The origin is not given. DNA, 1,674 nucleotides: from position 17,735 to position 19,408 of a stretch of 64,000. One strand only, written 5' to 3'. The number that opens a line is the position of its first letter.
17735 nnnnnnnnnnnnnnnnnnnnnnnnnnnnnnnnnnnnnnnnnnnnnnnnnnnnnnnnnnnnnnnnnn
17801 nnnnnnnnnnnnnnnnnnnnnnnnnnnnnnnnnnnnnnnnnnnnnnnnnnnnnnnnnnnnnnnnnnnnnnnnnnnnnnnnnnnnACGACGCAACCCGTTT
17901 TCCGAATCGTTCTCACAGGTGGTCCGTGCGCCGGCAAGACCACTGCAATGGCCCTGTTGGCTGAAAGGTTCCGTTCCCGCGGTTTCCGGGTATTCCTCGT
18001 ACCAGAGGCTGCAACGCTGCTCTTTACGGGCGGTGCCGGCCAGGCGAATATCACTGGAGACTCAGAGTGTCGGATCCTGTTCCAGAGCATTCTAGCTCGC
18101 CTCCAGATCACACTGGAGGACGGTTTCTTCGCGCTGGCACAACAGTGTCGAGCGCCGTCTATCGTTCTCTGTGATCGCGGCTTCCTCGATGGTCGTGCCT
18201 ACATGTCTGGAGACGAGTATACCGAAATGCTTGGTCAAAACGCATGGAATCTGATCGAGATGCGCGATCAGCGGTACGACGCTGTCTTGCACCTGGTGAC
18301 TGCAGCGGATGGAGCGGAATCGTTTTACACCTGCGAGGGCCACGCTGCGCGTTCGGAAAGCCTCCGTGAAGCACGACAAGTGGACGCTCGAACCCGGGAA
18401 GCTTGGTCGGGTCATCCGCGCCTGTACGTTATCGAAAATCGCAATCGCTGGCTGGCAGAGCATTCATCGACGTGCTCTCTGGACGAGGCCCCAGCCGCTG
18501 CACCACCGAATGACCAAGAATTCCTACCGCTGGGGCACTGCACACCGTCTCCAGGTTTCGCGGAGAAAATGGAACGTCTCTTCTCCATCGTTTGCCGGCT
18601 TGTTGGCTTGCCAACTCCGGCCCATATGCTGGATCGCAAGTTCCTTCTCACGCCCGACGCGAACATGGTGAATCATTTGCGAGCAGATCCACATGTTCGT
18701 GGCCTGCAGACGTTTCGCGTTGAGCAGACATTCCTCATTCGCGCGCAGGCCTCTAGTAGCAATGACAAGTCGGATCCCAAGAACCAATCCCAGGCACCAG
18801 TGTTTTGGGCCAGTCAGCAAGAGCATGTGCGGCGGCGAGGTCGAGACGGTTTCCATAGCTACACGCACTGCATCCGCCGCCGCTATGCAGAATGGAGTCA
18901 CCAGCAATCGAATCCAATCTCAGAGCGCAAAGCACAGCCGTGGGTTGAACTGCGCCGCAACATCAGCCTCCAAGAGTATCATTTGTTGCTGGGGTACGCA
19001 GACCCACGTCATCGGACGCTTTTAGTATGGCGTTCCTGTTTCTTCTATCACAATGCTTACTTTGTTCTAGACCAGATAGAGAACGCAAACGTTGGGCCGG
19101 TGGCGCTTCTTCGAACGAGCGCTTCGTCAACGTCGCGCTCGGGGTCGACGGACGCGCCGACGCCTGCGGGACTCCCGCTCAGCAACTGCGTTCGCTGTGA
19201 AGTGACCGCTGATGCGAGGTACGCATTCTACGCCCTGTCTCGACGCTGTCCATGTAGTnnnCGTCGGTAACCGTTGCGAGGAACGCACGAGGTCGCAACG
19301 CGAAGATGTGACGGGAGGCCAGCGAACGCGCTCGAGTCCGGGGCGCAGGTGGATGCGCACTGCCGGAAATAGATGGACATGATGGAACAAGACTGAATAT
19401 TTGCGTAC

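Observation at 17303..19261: NadR/AAA_28-type P-loop kinase domain fused to a CYTH-like triphosphate-tunnel domain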

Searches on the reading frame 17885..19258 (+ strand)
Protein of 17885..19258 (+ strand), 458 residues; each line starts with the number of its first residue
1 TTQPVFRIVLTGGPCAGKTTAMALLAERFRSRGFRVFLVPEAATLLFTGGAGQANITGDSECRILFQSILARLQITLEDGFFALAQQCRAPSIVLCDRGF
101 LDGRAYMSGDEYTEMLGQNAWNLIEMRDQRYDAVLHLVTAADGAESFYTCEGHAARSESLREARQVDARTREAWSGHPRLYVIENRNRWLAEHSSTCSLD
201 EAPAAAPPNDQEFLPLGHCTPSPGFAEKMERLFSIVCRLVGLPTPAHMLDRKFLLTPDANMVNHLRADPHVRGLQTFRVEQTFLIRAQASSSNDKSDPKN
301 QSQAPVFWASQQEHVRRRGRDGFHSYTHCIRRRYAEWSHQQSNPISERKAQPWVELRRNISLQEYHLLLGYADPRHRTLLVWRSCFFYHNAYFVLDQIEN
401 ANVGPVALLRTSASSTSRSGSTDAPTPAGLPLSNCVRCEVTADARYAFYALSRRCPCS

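Call 6: find_homologous_proteins(query=window:17885-19258:+, max_evalue=0.001)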
Query window:17885-19258:+ (458 aa): 3624 proteins with E <= 0.001 among 8000 candidates; the best 120 are listed.
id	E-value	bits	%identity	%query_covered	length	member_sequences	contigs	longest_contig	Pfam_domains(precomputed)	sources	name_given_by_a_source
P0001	0.0e+0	1061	100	100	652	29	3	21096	PF13521.13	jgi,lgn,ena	-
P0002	1.1e-203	695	69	99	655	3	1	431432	PF13521.13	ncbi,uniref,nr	ncbi:hypothetical protein F1559_000192 [Cyanidiococcus yangmingshanensis]|uniref:NadR/Ttd14 AAA doma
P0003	2.4e-130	454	62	76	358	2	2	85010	-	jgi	jgi:hypothetical protein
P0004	1.3e-122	428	51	98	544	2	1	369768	PF13521.13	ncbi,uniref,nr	ncbi:hypothetical protein CDCA_CDCA13G3554 [Cyanidium caldarium]|uniref:NadR/Ttd14 AAA domain-contai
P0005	4.7e-104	367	48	87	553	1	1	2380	PF13521.13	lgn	-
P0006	2.3e-80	289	41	98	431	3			PF13521.13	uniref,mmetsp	uniref:NadR/Ttd14 AAA domain-containing protein n=1 Tax=Rhodosorus marinus TaxID=101924 RepID=A0A7S3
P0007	5.2e-77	278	41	96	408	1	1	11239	PF13521.13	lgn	-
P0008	3.9e-76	275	40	99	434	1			PF13521.13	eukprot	eukprot:Plantae.Rhodophyta-Purpureofilum_apyrenoidigerum.ctg24738.p1 GENE.Plantae.Rhodophyta-Purpure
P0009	3.9e-73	265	39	98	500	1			PF13521.13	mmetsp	mmetsp:Transcript_1352/g.2466 ORF Transcript_1352/g.2466 Transcript_1352/m.2466 type:complete len:50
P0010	8.3e-73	264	37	98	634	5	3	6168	PF13521.13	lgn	-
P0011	8.2e-72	261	40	89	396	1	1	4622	PF01928.27,PF13521.13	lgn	-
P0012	1.3e-71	260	38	99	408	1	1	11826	PF13521.13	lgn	-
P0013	1.4e-71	260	38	98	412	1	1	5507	PF13521.13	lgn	-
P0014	1.9e-71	259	42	90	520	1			PF13521.13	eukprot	eukprot:tig00000792_g4175.t1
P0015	2.5e-71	259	38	99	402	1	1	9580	PF13521.13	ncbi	ncbi:unnamed protein product [Agarophyton chilense]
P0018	1.5e-69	253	37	98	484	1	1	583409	PF13521.13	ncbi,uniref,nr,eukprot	ncbi:TRPL translocation defect protein 14 [Porphyridium purpureum]|uniref:TRPL translocation defect 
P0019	1.7e-68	250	36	98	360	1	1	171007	PF01928.27,PF13521.13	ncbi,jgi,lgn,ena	-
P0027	7.8e-67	244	37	99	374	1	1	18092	PF01928.27,PF13521.13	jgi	jgi:CYTH domain-containing protein/predicted ATPase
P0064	1.6e-61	227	37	88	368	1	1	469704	PF01928.27,PF13521.13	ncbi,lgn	-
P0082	5.3e-60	222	34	98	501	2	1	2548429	PF13521.13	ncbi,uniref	ncbi:hypothetical protein AB1Y20_004641 [Prymnesium parvum]|uniref:NadR/Ttd14 AAA domain-containing 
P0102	1.4e-58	217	34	98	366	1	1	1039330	PF01928.27,PF13521.13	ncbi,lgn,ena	-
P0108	3.2e-58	216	35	92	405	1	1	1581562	PF13521.13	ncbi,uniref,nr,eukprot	ncbi:hypothetical protein Poli38472_005892 [Pythium oligandrum]|uniref:NadR/Ttd14 AAA domain-contain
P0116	2.5e-57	213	33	99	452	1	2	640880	PF13521.13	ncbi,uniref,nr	ncbi:unnamed protein product [Blepharisma stoltei]|uniref:NadR/Ttd14 AAA domain-containing protein n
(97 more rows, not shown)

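Call 11: search_protein_families(library=pfam, alignment_id=A1, max_evalue=0.01)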
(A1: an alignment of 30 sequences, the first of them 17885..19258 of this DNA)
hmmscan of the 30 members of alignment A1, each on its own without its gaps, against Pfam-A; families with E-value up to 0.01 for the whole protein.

A. member 1, window:17885-19258:+ (458 aa): 2 families
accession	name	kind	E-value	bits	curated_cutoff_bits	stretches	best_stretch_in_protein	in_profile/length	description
PF13521.12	AAA_28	-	3e-24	86.5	27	1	7-188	1-160/164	AAA domain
PF13604.12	AAA_30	-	0.003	17.8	27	1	9-39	22-52/191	AAA domain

B. families by the number of members that match (of 30 scanned): 11 families
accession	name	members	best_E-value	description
PF13521.12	AAA_28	30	4.2e-28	AAA domain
PF01928.26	CYTH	17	3.6e-08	CYTH domain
PF25199.1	nSTAND_NTPase5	11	2.4e-05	Novel STAND NTPase 5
PF03308.22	MeaB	9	2.2e-05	Methylmalonyl Co-A mutase-associated GTPase MeaB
PF02223.23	Thymidylate_kin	5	0.00021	Thymidylate kinase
PF08433.16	KTI12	4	0.00042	Chromatin associated protein KTI12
PF13604.12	AAA_30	4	0.0025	AAA domain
PF03266.21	NTPase_1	4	0.0069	NTPase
PF13238.12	AAA_18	3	0.0025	AAA domain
PF10236.15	DAP3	1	0.0015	Mitochondrial ribosomal death-associated protein 3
PF13245.12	AAA_19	1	0.0068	AAA domain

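Call 13: search_solved_structures(query=A1, max_evalue=1, show_alignments=4)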
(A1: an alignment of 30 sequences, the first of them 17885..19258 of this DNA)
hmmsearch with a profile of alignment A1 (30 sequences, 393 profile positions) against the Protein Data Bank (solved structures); distinct sequences matched with E-value up to 1: 24.
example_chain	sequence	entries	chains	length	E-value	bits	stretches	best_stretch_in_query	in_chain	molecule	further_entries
3typ_A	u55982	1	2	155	3.2e-08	36.2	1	229-386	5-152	Uncharacterized protein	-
2fbl_A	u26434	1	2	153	3.6e-08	36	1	229-386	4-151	hypothetical protein NE1496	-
3e1s_A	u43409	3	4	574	0.0093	18.2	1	20-57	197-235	Exodeoxyribonuclease V, subunit RecD | Exodeoxyribonuclease V, subunit RecD, putative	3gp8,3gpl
3md0_A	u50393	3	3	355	0.01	18.1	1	22-82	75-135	Arginine/ornithine transport system ATPase | Probable GTPase Rv1496/MT1543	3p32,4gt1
4e5u_A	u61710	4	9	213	0.024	16.9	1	31-125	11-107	Thymidylate kinase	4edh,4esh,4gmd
3uwk_A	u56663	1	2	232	0.024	16.8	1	30-125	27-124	Thymidylate kinase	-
3uwo_A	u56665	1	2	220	0.025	16.8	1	31-125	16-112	Thymidylate kinase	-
3uxm_A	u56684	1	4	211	0.025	16.8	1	31-125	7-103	Thymidylate kinase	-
2gks_A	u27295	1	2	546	0.062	15.5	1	23-58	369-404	Bifunctional SAT/APS kinase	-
2yvu_A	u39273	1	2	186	0.079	15.1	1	29-77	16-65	Probable adenylyl-sulfate kinase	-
2www_A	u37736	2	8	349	0.084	15.1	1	13-78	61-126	METHYLMALONIC ACIDURIA TYPE A PROTEIN, MITOCHONDRIAL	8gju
7owe_E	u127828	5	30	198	0.12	14.6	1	28-54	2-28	Adenylate kinase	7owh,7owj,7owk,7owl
9r72_B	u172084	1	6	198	0.12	14.5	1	28-54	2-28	Adenylate kinase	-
8dpb_A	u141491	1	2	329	0.15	14.3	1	25-115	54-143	Methylmalonyl-CoA mutase accessory protein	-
2qm7_A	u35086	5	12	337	0.15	14.2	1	25-115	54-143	GTPase/ATPase | Methylmalonyl-CoA mutase accessory protein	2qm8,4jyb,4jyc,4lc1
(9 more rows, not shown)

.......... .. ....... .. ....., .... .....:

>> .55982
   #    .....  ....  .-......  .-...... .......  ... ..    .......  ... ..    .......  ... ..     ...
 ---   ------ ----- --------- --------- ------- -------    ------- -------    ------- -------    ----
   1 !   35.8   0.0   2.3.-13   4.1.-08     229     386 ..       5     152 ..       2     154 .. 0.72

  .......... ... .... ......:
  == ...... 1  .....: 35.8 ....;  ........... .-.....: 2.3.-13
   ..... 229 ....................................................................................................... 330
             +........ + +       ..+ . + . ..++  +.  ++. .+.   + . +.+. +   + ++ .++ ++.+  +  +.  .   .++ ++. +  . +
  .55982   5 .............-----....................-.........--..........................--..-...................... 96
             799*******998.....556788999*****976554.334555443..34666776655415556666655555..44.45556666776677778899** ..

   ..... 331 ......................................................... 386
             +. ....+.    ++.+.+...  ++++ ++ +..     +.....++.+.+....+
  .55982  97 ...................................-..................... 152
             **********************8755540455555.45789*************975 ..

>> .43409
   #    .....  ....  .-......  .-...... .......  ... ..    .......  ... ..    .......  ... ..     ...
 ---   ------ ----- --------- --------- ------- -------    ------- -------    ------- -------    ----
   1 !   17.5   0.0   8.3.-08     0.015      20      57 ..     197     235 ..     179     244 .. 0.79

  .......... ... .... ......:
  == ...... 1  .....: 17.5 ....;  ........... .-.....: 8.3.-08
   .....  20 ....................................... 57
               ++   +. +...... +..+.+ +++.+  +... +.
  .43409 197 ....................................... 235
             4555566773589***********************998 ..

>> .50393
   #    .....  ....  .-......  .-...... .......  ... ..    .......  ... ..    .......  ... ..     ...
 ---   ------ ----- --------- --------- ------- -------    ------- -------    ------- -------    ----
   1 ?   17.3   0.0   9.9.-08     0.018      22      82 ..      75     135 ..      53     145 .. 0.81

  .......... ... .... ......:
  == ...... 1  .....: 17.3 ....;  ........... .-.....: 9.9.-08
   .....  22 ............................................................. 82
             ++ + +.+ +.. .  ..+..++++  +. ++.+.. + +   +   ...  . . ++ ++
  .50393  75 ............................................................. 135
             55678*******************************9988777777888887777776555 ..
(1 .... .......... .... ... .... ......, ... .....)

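Call 15: list_cluster_members(proteins=[P0001, P0003])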
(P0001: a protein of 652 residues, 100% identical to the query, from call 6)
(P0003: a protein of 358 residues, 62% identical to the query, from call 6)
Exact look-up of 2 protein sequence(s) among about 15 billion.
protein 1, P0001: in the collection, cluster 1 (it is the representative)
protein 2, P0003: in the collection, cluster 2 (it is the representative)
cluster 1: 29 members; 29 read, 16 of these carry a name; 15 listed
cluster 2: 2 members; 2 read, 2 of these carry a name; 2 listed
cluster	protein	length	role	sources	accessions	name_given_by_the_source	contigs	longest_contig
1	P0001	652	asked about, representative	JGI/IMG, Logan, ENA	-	-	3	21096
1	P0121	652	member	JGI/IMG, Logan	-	thymidylate kinase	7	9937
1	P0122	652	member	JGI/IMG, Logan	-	thymidylate kinase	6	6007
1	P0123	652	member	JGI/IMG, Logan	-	thymidylate kinase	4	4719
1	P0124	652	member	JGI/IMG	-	thymidylate kinase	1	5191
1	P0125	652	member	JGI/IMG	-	thymidylate kinase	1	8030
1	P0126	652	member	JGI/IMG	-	thymidylate kinase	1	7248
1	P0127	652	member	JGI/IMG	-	thymidylate kinase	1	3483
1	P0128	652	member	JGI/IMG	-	thymidylate kinase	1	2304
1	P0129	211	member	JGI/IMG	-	hypothetical protein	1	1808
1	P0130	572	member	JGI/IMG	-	thymidylate kinase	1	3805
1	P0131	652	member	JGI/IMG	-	thymidylate kinase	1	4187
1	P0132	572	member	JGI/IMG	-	thymidylate kinase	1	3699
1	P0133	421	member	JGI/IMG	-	thymidylate kinase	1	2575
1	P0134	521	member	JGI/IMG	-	thymidylate kinase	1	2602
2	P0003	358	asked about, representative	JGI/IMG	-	hypothetical protein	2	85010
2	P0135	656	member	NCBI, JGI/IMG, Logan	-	thymidylate kinase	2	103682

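Call 17: predict_structure(alignment_id=A1)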
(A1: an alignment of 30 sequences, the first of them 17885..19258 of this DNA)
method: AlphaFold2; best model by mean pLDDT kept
length: 458 residues; sequences in the alignment: 30
mean_pLDDT: 84.0   pTM: 0.84
mean pLDDT of the five models: 84.0, 82.2, 81.6, 80.5, 79.8
residues with pLDDT >= 90: 279; 70-90: 76; 50-70: 74; < 50: 29
segments of 3 or more residues with pLDDT < 50: 198-201, 206-221, 415-422
pLDDT, mean of each block of 10 residues (from residue 1): 89 92 97 97 90 81 94 97 95 96 93 96 91 95 87 81 94 94 75 54 49 39 77 92 73 94 96 96 80 62 59 94 93 66 59 85 96 96 94 95 95 54 63 94 93 77
secondary structure, 60 per line:
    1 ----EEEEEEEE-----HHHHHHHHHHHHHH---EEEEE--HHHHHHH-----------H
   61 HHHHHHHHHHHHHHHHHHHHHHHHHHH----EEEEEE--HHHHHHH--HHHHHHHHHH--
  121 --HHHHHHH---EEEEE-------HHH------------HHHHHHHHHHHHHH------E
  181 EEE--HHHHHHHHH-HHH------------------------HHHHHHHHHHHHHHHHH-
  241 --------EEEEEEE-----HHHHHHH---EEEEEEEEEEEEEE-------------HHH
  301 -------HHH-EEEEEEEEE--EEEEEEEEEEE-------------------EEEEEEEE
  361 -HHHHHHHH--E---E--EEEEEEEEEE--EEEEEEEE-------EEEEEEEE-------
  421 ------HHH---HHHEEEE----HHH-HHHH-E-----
elements in order: E5-12 H18-31 E35-39 H42-48 H60-87 E92-97 H100-106 H109-118 H123-129 E133-137 H160-173 E180-183 H186-194 H223-239 E249-255 H261-267 E271-284 E312-320 E323-333 E353-360 H362-369 E379-388 E391-398 E406-413 E436-439 H448-451

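Call 19: fold_search(model_id=the predicted structure, library=pdb)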
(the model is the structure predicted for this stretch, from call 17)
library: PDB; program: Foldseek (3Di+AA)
matches with E <= 10: 886; with E <= 0.001: 194
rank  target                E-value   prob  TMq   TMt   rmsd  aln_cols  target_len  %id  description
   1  8puu_A                2.2e-06  1.00  0.30  0.57  12.3       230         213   16  Giardia intestinalis deoxyadenosine kinase forms a functional tetramer (released 2024-10-30)
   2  7z67                  3.4e-06  1.00  0.22  0.25  21.3       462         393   10  Crystal structure of the tandem kinase & triphosphate tunnel metalloenzyme domain module of the TTM1 protein from Arabid (released 2022-03-23)
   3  3mjr_A                4.8e-06  1.00  0.31  0.58   7.1       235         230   12  Human dCK complex with Acyclic Nucleoside (released 2010-07-28)
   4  2wwf_A                5.1e-06  1.00  0.30  0.60   9.9       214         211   13  Plasmodium falciparum thymidylate kinase in complex with TMP and ADP (released 2010-04-21)
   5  2wwf_C                5.4e-06  1.00  0.30  0.59  10.3       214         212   14  Plasmodium falciparum thymidylate kinase in complex with TMP and ADP (released 2010-04-21)
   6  3mjr_B                5.7e-06  1.00  0.32  0.60   6.8       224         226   12  Human dCK complex with Acyclic Nucleoside (released 2010-07-28)
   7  2yoh_A                6.4e-06  1.00  0.28  0.58  10.4       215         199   14  Plasmodium falciparum thymidylate kinase in complex with a urea-alpha- deoxythymidine inhibitor (released 2013-07-24)
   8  2yof_B                7.6e-06  1.00  0.28  0.58   8.4       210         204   14  Plasmodium falciparum thymidylate kinase in complex with a (thio)urea- beta-deoxythymidine inhibitor (released 2013-07-24)
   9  2yof_A                7.6e-06  1.00  0.27  0.57   8.6       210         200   14  Plasmodium falciparum thymidylate kinase in complex with a (thio)urea- beta-deoxythymidine inhibitor (released 2013-07-24)
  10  2wwf_B                8.5e-06  1.00  0.30  0.61   8.7       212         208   13  Plasmodium falciparum thymidylate kinase in complex with TMP and ADP (released 2010-04-21)
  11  2zi7_A                9.0e-06  1.00  0.32  0.61   7.2       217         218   15  C4S dCK variant of dCK in complex with D-dG+UDP (released 2008-07-08)
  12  2wwg_A                9.0e-06  1.00  0.30  0.60   9.9       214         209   13  Plasmodium falciparum thymidylate kinase in complex with dGMP and ADP (released 2010-04-21)
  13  4edh_A                9.0e-06  1.00  0.29  0.58   6.1       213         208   20  The crystal structure of thymidylate kinase from Pseudomonas aeruginosa PAO1 in complex with ADP,TMP and Mg. (released 2012-05-23)
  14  4q1b_B                1.0e-05  1.00  0.31  0.58   7.2       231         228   13  Human dCK C4S-S74E mutant in complex with UDP and the inhibitor 7 {N-(2-(3-(4-(((4,6-diaminopyrimidin-2-yl)thio)methyl (released 2015-02-18)
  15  8puu_B                1.1e-05  1.00  0.29  0.55  13.2       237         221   16  Giardia intestinalis deoxyadenosine kinase forms a functional tetramer (released 2024-10-30)
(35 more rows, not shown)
